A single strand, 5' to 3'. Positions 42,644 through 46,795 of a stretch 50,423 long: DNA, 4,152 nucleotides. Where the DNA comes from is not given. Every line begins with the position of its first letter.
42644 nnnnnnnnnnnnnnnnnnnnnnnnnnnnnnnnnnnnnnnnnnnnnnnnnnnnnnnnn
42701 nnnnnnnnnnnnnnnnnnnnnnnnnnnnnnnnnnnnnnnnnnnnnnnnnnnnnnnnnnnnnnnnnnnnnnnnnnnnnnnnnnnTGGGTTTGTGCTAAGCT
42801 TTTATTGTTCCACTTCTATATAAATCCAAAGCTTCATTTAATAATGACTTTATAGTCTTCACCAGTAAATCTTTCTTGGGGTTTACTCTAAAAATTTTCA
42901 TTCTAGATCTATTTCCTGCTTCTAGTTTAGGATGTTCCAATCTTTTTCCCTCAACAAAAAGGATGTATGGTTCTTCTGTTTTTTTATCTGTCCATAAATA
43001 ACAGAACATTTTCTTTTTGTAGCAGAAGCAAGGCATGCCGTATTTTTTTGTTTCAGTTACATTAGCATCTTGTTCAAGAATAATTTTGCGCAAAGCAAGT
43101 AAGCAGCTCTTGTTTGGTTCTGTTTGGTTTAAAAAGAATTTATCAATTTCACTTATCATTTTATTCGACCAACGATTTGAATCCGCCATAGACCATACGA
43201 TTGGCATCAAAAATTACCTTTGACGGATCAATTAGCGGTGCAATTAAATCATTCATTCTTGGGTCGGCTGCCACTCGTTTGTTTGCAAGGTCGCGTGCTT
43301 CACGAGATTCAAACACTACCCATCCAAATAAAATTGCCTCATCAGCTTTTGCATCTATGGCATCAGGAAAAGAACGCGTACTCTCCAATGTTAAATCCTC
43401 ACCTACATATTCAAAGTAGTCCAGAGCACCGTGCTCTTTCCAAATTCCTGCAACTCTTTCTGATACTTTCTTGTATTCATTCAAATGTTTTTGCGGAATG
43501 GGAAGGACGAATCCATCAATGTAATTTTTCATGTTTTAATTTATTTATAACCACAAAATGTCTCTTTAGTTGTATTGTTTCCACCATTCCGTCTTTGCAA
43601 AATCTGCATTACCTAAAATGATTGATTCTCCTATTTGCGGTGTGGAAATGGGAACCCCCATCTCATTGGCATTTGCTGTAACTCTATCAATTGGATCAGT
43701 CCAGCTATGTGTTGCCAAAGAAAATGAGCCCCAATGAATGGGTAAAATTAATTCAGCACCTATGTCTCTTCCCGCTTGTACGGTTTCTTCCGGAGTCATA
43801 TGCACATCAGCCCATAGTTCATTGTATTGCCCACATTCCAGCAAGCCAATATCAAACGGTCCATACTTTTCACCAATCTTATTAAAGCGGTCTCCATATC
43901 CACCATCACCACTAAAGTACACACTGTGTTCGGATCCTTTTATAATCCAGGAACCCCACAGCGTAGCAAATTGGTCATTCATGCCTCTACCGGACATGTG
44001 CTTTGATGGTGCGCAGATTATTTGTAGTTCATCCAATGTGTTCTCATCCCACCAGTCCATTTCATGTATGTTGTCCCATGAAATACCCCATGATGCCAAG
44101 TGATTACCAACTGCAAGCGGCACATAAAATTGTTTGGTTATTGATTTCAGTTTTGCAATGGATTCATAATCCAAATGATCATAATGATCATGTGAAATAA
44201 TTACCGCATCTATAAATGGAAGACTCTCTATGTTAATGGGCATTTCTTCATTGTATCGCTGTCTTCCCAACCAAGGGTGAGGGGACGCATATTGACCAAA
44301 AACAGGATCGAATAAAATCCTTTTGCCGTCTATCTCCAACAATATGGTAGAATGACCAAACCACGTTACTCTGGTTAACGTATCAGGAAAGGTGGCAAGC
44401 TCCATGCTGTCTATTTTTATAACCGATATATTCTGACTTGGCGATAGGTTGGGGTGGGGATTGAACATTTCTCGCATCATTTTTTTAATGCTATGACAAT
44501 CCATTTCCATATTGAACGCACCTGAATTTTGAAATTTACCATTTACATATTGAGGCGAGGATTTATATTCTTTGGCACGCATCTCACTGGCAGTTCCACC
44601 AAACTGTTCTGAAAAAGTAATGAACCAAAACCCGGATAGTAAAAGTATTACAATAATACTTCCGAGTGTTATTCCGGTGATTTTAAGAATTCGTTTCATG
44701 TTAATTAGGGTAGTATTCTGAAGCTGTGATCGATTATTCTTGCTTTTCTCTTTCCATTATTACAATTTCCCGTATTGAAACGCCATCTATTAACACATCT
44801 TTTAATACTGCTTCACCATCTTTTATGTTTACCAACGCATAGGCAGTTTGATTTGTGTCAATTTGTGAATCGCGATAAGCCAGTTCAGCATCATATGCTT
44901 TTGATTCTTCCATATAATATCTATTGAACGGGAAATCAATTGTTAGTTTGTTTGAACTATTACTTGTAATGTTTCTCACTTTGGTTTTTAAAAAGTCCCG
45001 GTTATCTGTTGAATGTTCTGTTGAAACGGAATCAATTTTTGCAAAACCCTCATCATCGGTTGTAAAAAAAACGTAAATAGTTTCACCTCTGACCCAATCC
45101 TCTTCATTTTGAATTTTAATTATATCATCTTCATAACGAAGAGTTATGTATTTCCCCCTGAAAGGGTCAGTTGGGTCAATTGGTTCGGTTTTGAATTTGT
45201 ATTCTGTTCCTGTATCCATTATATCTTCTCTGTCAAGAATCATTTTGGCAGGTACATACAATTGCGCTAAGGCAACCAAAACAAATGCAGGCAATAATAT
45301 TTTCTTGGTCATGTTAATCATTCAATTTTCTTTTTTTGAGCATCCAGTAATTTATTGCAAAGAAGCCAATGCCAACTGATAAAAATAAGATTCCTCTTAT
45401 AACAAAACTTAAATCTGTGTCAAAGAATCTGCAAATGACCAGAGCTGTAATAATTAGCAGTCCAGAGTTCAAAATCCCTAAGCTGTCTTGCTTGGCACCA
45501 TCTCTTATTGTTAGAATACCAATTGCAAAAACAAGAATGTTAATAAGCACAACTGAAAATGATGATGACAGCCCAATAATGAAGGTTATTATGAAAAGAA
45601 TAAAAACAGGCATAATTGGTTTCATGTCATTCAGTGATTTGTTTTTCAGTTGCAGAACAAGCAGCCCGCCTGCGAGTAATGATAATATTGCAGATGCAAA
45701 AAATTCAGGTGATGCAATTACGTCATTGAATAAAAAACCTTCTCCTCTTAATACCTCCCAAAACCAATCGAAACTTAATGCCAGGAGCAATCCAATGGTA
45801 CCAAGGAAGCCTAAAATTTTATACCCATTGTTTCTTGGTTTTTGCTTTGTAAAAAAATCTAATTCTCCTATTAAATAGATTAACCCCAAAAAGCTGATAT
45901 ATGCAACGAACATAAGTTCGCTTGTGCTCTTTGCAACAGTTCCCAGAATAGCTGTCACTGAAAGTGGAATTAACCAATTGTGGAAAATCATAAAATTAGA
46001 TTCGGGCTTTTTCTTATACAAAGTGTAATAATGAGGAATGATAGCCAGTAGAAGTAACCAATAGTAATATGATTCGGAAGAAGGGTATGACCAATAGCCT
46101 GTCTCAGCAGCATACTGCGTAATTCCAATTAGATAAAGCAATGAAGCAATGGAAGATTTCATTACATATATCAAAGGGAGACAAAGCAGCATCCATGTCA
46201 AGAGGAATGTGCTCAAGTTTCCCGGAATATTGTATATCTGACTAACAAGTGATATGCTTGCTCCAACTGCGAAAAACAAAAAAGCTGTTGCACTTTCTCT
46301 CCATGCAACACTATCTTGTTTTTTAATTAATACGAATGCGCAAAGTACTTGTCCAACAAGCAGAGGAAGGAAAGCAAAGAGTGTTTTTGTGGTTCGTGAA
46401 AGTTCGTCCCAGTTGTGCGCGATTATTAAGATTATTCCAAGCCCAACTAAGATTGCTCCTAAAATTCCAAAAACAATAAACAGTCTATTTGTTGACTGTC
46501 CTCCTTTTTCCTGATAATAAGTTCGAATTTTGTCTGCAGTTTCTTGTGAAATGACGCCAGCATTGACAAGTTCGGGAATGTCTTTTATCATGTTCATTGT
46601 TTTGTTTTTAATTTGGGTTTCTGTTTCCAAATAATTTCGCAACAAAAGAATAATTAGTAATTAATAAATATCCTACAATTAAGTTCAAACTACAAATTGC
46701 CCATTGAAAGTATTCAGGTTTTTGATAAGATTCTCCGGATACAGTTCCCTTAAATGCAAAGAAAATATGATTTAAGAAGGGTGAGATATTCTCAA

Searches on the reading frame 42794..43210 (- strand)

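Call 21: search_protein_families(library=pfam, proteins=[window:42794-43210:-], max_evalue=0.0001)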
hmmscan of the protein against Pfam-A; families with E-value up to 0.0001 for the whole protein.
window:42794-43210:- (138 aa): 2 families
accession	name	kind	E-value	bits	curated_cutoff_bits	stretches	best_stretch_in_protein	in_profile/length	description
PF08818.16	DUF1801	-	5.1e-14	52.9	27.2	1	34-128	2-85/85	Domain of unknown function (DU1801)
PF18899.5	DUF5655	-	7.5e-05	23.2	24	1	22-129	1-107/109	Domain of unknown function (DUF5655)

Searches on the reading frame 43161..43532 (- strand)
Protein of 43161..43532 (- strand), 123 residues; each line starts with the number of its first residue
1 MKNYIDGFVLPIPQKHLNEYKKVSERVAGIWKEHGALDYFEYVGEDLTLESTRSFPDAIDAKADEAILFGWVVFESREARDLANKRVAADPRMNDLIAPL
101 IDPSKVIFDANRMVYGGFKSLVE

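Call 21: search_protein_families(library=pfam, proteins=[window:43161-43532:-], max_evalue=0.0001)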
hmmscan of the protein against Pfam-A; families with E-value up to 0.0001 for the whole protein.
window:43161-43532:- (123 aa): 1 family
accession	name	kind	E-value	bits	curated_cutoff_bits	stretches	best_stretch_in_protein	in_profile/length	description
PF07237.17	DUF1428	-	3.5e-32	111.1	27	1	3-95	1-93/102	Protein of unknown function (DUF1428)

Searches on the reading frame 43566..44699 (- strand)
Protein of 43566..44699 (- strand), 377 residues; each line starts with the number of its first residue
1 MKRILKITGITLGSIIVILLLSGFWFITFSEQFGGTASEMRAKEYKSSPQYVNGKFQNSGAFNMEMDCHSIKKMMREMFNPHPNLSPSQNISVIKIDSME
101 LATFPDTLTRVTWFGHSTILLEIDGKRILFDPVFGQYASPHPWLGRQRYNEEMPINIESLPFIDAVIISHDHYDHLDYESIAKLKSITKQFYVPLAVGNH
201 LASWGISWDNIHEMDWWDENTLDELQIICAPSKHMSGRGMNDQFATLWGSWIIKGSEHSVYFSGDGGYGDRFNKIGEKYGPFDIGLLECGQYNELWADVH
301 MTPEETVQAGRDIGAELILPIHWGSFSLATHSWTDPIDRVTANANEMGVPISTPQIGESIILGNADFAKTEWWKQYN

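Call 21: search_protein_families(library=pfam, proteins=[window:43566-44699:-], max_evalue=0.0001)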
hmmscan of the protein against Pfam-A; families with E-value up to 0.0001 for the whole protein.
window:43566-44699:- (377 aa): 3 families
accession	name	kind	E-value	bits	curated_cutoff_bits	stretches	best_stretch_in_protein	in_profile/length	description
PF12706.13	Lactamase_B_2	-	5.8e-43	147.3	27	1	127-323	2-200/200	Beta-lactamase superfamily domain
PF13483.12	Lactamase_B_3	-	3.4e-16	60.1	24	1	110-322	1-160/160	Beta-lactamase superfamily domain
PF00753.33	Lactamase_B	-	3.5e-05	24.3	22.7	1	112-175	2-56/196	Metallo-beta-lactamase superfamily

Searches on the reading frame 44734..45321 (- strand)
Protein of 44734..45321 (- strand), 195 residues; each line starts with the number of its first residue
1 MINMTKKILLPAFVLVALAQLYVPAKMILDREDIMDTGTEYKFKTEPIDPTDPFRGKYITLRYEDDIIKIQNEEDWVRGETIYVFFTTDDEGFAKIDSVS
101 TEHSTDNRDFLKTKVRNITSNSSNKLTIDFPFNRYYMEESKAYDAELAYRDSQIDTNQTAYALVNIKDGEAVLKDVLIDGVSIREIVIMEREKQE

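Call 57: search_protein_families(library=pfam, proteins=[window:44734-45321:-], max_evalue=0.001)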
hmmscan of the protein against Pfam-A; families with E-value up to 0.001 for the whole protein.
window:44734-45321:- (195 aa): 1 family
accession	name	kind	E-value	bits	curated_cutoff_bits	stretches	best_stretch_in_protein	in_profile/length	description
PF14345.11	GDYXXLXY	-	1.7e-26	93.2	27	1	20-175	1-152/153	GDYXXLXY protein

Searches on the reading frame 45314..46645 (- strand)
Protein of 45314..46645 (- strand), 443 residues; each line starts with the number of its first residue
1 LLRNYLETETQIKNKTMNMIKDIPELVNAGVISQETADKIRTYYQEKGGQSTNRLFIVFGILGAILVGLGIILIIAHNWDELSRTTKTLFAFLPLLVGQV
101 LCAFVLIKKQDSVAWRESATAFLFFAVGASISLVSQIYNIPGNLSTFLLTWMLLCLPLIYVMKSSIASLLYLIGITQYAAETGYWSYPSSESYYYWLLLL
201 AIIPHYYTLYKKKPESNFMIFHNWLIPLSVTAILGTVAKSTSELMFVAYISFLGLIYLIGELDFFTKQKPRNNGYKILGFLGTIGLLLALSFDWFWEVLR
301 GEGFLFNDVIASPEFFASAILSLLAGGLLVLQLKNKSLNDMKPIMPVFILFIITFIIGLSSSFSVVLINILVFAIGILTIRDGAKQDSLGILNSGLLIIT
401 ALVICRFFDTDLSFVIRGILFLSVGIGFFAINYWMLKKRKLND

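Call 57: search_protein_families(library=pfam, proteins=[window:45314-46645:-], max_evalue=0.001)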
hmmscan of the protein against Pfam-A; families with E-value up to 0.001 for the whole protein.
window:45314-46645:- (443 aa): 1 family
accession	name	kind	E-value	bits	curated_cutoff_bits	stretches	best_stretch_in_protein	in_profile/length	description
PF09925.14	DUF2157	-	3.5e-35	121.3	32.4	1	25-166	2-144/146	Predicted membrane protein (DUF2157)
